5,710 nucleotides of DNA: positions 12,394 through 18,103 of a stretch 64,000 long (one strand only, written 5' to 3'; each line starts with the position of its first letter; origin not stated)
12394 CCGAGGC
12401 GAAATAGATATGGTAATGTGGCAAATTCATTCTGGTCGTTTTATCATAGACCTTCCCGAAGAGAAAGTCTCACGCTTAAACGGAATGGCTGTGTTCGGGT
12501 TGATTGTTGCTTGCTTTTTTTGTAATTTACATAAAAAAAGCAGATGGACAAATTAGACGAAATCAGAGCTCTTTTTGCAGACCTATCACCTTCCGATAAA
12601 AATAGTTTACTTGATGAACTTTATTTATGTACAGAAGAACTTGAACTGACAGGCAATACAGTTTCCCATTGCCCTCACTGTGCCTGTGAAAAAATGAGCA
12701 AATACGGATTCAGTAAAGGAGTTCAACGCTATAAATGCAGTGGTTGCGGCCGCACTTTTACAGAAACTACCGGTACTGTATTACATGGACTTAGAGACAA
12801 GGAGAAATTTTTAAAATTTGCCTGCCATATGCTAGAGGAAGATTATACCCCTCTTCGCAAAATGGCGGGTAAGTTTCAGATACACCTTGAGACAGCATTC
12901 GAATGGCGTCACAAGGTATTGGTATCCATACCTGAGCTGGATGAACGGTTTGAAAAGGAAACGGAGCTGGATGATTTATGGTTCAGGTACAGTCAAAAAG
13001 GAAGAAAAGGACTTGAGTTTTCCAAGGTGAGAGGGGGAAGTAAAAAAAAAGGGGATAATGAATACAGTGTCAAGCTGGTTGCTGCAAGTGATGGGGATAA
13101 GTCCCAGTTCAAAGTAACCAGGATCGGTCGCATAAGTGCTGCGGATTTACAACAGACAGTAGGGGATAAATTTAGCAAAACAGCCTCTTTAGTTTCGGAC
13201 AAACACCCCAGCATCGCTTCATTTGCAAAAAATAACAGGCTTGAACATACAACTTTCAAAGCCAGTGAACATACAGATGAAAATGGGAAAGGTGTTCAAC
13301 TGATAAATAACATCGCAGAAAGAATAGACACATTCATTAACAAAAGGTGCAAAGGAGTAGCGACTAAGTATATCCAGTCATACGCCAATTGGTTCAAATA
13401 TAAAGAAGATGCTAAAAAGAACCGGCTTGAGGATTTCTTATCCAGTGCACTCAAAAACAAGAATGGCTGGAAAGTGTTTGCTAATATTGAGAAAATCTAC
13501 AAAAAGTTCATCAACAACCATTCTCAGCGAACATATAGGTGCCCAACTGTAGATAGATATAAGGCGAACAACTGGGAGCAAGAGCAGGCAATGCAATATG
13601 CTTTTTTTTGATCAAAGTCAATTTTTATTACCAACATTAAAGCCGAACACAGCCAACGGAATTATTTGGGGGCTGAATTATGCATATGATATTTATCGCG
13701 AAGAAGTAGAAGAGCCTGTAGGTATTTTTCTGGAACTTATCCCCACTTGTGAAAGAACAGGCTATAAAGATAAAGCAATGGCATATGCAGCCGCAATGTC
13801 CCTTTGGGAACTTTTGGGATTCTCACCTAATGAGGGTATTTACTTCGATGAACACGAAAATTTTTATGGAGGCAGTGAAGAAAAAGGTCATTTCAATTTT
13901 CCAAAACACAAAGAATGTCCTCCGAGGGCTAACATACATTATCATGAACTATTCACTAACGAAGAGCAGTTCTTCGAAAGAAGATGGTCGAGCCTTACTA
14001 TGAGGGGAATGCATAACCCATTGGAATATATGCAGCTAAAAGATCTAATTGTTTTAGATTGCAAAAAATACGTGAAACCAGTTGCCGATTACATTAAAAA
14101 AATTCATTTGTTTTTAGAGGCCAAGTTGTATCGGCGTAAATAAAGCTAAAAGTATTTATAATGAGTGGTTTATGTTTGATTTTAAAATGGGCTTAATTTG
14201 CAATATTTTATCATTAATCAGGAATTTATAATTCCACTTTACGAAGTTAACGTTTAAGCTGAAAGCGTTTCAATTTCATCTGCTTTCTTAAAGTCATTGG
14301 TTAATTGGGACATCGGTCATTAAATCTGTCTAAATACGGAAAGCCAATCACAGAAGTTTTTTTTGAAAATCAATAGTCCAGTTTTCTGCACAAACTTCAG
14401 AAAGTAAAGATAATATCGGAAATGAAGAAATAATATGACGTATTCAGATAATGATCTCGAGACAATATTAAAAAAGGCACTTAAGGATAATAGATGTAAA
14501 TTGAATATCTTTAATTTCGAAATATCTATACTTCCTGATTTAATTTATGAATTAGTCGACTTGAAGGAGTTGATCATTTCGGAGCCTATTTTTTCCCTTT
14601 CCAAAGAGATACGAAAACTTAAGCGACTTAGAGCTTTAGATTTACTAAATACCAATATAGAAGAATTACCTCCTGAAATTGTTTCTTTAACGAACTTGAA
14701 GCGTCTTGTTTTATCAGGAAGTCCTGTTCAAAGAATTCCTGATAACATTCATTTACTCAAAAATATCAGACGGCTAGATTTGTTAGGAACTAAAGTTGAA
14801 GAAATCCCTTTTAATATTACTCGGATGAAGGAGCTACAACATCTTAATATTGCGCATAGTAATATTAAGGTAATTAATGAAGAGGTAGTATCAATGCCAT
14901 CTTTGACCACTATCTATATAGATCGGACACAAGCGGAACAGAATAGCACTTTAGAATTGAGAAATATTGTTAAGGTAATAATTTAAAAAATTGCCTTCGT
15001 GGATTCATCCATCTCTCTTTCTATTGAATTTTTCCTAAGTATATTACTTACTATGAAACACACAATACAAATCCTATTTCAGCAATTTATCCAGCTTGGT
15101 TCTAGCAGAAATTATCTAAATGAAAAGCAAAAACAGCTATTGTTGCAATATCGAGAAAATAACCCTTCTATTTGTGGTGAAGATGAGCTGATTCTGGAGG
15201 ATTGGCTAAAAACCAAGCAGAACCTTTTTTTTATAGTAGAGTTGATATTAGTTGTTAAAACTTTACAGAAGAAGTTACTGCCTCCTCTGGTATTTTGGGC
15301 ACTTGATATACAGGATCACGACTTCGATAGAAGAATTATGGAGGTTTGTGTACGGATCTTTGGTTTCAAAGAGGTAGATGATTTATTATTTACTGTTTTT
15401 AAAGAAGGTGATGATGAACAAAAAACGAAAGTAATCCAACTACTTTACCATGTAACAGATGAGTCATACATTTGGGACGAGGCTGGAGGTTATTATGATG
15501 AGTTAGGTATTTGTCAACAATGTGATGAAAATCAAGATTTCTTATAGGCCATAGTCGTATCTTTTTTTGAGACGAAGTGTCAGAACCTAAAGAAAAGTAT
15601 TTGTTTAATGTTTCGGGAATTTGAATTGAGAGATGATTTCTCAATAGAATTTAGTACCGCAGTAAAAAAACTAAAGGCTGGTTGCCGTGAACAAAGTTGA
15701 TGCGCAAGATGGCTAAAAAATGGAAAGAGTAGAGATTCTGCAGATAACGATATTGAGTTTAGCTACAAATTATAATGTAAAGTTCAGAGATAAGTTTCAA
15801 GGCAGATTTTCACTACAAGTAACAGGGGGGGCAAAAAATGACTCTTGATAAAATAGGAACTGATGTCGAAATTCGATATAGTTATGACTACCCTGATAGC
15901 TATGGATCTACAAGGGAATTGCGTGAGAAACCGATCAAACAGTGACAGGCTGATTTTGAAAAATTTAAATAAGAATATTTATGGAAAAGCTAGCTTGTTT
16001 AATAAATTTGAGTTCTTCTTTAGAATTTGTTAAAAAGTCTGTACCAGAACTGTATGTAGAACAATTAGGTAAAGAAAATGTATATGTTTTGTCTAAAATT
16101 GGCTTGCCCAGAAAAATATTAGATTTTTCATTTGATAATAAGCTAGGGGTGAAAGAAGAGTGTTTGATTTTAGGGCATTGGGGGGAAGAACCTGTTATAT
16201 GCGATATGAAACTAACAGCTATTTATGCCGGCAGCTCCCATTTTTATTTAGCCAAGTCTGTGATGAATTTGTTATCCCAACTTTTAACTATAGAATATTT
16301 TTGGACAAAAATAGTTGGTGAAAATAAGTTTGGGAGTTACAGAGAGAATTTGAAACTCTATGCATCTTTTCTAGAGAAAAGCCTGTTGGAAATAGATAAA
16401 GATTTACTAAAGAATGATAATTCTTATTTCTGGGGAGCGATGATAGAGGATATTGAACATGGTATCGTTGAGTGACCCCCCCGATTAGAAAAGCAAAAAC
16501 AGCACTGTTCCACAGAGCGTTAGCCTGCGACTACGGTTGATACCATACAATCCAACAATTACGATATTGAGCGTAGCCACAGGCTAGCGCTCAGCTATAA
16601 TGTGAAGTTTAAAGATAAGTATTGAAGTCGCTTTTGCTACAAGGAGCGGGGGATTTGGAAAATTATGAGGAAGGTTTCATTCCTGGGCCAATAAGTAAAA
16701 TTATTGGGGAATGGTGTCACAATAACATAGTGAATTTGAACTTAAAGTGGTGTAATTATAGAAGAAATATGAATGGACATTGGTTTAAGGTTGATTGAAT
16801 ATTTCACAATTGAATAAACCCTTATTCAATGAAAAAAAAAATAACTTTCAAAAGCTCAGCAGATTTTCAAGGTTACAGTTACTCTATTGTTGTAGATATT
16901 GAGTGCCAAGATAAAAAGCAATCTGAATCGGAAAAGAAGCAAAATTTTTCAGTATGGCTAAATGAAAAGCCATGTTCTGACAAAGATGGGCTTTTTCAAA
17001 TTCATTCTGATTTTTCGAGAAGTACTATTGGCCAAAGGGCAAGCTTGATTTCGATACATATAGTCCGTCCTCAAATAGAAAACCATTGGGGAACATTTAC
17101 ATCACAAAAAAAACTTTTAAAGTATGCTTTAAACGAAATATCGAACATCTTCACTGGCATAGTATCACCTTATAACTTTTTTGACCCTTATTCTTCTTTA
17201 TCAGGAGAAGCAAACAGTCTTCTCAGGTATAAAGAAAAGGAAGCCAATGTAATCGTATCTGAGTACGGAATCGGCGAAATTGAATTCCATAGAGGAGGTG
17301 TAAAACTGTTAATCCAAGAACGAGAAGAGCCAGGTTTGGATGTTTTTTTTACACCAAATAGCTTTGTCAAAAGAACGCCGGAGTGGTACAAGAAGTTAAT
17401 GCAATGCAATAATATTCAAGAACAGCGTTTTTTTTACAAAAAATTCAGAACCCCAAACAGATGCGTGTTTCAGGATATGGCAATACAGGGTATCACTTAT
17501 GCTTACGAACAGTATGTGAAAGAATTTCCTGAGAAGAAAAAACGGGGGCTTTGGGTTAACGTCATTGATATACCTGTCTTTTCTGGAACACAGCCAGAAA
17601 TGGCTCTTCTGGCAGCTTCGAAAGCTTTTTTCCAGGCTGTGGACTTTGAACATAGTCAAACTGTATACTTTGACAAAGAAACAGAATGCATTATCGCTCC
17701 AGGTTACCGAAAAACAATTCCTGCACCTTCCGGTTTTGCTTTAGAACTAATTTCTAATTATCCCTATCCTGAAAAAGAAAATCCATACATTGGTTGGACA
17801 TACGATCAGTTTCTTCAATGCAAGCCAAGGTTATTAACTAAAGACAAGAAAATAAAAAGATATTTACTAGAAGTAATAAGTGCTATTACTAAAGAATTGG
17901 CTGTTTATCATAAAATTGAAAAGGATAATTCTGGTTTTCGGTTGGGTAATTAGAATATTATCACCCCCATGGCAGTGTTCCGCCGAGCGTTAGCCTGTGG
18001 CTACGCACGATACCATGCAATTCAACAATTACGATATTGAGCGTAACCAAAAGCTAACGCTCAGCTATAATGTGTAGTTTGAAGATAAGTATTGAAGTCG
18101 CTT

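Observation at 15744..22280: Array of same-strand gene cassettes delimited by a novel ~155-175-bp structured repeat, with no recombinase in view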

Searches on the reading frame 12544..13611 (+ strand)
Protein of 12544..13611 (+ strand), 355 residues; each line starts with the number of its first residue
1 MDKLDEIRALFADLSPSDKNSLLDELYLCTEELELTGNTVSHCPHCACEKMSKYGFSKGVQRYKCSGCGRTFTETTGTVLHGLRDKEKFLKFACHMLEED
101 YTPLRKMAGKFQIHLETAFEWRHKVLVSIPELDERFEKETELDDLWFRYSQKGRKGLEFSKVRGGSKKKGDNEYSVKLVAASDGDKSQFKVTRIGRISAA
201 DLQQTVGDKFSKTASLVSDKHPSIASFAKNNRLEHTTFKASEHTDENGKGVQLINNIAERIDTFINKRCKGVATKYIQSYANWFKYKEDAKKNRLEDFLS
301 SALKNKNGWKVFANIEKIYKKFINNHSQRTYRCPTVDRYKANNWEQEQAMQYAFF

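Call 9: search_protein_families(library=pfam, max_evalue=0.01, proteins=[window:12544-13611:+])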
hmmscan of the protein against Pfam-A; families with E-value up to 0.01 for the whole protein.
window:12544-13611:+ (355 aa): 2 families
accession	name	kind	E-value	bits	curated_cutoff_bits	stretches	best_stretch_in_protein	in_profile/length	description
PF12762.13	DDE_Tnp_IS1595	-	3.8e-07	30.7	27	1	141-289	7-153/153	ISXO2-like transposase domain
PF12760.12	Zn_ribbon_IS1595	-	0.0028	18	25.4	1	41-71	19-46/46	Transposase zinc-ribbon domain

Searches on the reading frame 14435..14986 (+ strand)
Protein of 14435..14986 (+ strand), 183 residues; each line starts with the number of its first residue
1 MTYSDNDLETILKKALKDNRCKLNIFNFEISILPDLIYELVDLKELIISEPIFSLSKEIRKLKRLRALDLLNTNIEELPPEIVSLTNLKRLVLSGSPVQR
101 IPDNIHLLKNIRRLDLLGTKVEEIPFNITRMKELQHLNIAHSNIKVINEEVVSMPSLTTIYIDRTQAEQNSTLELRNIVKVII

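Call 9: search_protein_families(library=pfam, max_evalue=0.01, proteins=[window:14435-14986:+])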
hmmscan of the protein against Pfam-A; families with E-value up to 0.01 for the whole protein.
window:14435-14986:+ (183 aa): 8 families
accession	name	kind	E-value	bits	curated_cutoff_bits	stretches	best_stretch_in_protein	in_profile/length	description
PF23598.1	LRR_14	-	1.8e-17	63.6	40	2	37-114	43-119/353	Leucine-rich repeat region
PF13855.12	LRR_8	-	3.7e-12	46.3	27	2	64-119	2-59/61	Leucine rich repeat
PF12799.13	LRR_4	-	4.2e-11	43.1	27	3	63-102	1-40/44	Leucine Rich repeats (2 copies)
PF25013.1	LRR_Zer-1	-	7.8e-05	23.3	27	1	58-144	3-98/137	Zer-1-like, Leucine-rich repeats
PF25019.1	LRR_R13L1-DRL21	-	0.00066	20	27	0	101-163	61-125/127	R13L1/DRL21 LRRs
PF23952.1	LRR_EndoS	-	0.001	19.7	27.9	1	67-162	27-113/116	Endo-beta-N-acetylglucosaminidase EndoS LRR domain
PF00560.39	LRR_1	-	0.0047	17.2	20.6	0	65-83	2-21/23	Leucine Rich Repeat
PF22103.2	ElaD_SseL-like_N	-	0.0082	16.7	27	0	86-141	4-55/108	ElaD/SseL N-terminal domain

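Call 75: search_protein_families(library=padloc, max_evalue=0.01, proteins=[window:14435-14986:+])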
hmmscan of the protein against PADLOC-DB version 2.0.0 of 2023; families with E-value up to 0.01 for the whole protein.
window:14435-14986:+ (183 aa): 0 families

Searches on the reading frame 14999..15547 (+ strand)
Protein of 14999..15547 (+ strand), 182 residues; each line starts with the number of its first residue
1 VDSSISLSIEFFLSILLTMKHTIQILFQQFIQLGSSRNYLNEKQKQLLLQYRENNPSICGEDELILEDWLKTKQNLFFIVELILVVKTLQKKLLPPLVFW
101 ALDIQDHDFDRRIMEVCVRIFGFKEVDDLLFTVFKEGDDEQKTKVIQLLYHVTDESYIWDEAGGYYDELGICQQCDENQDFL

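Call 9: search_protein_families(library=pfam, max_evalue=0.01, proteins=[window:14999-15547:+])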
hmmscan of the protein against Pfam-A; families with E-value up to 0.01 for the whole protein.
window:14999-15547:+ (182 aa): 0 families

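Call 44: search_protein_families(library=pfam, max_evalue=5, proteins=[window:14999-15547:+])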
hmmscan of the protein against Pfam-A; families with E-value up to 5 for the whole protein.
window:14999-15547:+ (182 aa): 1 family
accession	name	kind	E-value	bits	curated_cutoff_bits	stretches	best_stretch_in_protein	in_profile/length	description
PF03925.18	SeqA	-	0.059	13.9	25.5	1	9-57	19-69/111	SeqA protein C-terminal domain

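Call 68: search_protein_families(library=ncbifam, max_evalue=0.1, proteins=[window:14999-15547:+])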
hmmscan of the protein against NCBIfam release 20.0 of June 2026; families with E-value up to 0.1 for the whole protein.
window:14999-15547:+ (182 aa): 0 families

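Call 75: search_protein_families(library=padloc, max_evalue=0.01, proteins=[window:14999-15547:+])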
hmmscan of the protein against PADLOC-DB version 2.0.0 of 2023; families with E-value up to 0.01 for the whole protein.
window:14999-15547:+ (182 aa): 0 families

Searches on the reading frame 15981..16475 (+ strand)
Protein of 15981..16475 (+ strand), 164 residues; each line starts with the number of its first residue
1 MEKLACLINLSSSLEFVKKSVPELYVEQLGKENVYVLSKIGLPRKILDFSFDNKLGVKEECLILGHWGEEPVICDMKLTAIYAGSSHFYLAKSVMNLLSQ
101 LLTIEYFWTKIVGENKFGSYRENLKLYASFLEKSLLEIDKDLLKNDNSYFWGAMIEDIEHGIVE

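Call 9: search_protein_families(library=pfam, max_evalue=0.01, proteins=[window:15981-16475:+])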
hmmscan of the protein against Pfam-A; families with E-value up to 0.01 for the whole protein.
window:15981-16475:+ (164 aa): 0 families

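Call 44: search_protein_families(library=pfam, max_evalue=5, proteins=[window:15981-16475:+])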
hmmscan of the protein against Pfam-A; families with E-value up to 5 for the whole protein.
window:15981-16475:+ (164 aa): 0 families

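Call 68: search_protein_families(library=ncbifam, max_evalue=0.1, proteins=[window:15981-16475:+])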
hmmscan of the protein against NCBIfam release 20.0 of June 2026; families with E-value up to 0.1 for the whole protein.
window:15981-16475:+ (164 aa): 0 families

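Call 69: predict_structure(protein=window:15981-16472:+)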
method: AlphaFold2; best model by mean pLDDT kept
length: 164 residues; sequences in the alignment: 1
mean_pLDDT: 40.0   pTM: 0.27
mean pLDDT of the five models: 40.0, 39.1, 37.0, 36.1, 34.2
residues with pLDDT >= 90: 0; 70-90: 0; 50-70: 12; < 50: 152
segments of 3 or more residues with pLDDT < 50: 1-12, 20-25, 27-97, 102-113, 115-124, 129-164
pLDDT, mean of each block of 10 residues (from residue 1): 38 49 46 41 33 34 36 32 29 45 47 45 48 44 40 37 29
secondary structure, 60 per line:
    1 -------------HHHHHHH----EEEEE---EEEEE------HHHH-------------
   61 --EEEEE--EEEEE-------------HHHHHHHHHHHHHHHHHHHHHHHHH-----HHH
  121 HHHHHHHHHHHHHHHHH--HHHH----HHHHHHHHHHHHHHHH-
elements in order: H14-20 E25-29 E33-37 H44-47 E63-67 E70-74 H88-112 H118-137 H140-143 H148-163

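Call 74: search_solved_structures(query=window:15981-16472:+, max_evalue=1)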
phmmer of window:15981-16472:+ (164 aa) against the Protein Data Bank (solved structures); distinct sequences matched with E-value up to 1: 1.
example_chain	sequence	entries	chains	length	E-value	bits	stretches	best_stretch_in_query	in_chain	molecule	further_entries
21gi_A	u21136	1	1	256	0.033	17.4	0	91-123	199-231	A designed protein Three-twist Knot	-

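Call 75: search_protein_families(library=padloc, max_evalue=0.01, proteins=[window:15981-16475:+])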
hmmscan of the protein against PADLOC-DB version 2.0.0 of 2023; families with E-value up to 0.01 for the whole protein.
window:15981-16475:+ (164 aa): 0 families

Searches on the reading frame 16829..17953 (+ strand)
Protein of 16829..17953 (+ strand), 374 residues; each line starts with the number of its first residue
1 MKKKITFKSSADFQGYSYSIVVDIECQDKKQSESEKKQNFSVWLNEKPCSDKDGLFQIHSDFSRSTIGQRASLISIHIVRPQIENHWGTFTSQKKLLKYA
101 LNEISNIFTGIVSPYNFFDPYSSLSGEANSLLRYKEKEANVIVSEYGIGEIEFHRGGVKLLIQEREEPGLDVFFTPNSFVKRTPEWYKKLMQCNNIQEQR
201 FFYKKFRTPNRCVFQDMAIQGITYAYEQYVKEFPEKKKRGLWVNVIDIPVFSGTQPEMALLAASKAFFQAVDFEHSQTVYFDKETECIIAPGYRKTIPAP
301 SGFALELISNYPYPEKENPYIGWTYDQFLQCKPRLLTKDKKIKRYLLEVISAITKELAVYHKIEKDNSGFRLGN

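Call 9: search_protein_families(library=pfam, max_evalue=0.01, proteins=[window:16829-17953:+])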
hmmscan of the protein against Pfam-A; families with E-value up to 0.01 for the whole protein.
window:16829-17953:+ (374 aa): 0 families

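Call 15: find_encoding_contigs(protein=window:16829-17953:+, flank=10000, max_places=10)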
Protein window:16829-17953:+ (374 aa): no gene with exactly this product is on record in the collection.

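Call 25: find_homologous_proteins(query=window:16829-17953:+)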
Query window:16829-17953:+ (374 aa): 1 proteins with E <= 0.001 among 955 candidates.
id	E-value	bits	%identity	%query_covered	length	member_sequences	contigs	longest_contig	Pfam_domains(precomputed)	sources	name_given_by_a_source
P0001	1.3e-253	858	100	100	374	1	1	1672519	-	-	-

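Call 44: search_protein_families(library=pfam, max_evalue=5, proteins=[window:16829-17953:+])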
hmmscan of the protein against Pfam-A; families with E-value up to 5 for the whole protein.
window:16829-17953:+ (374 aa): 0 families

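Call 68: search_protein_families(library=ncbifam, max_evalue=0.1, proteins=[window:16829-17953:+])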
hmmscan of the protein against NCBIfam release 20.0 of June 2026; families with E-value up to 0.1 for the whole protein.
window:16829-17953:+ (374 aa): 0 families

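Call 71: search_solved_structures(query=window:16829-17950:+, max_evalue=1)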
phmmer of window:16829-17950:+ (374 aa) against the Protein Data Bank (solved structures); distinct sequences matched with E-value up to 1: 0.

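Call 75: search_protein_families(library=padloc, max_evalue=0.01, proteins=[window:16829-17953:+])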
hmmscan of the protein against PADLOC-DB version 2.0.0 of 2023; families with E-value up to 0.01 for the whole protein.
window:16829-17953:+ (374 aa): 0 families
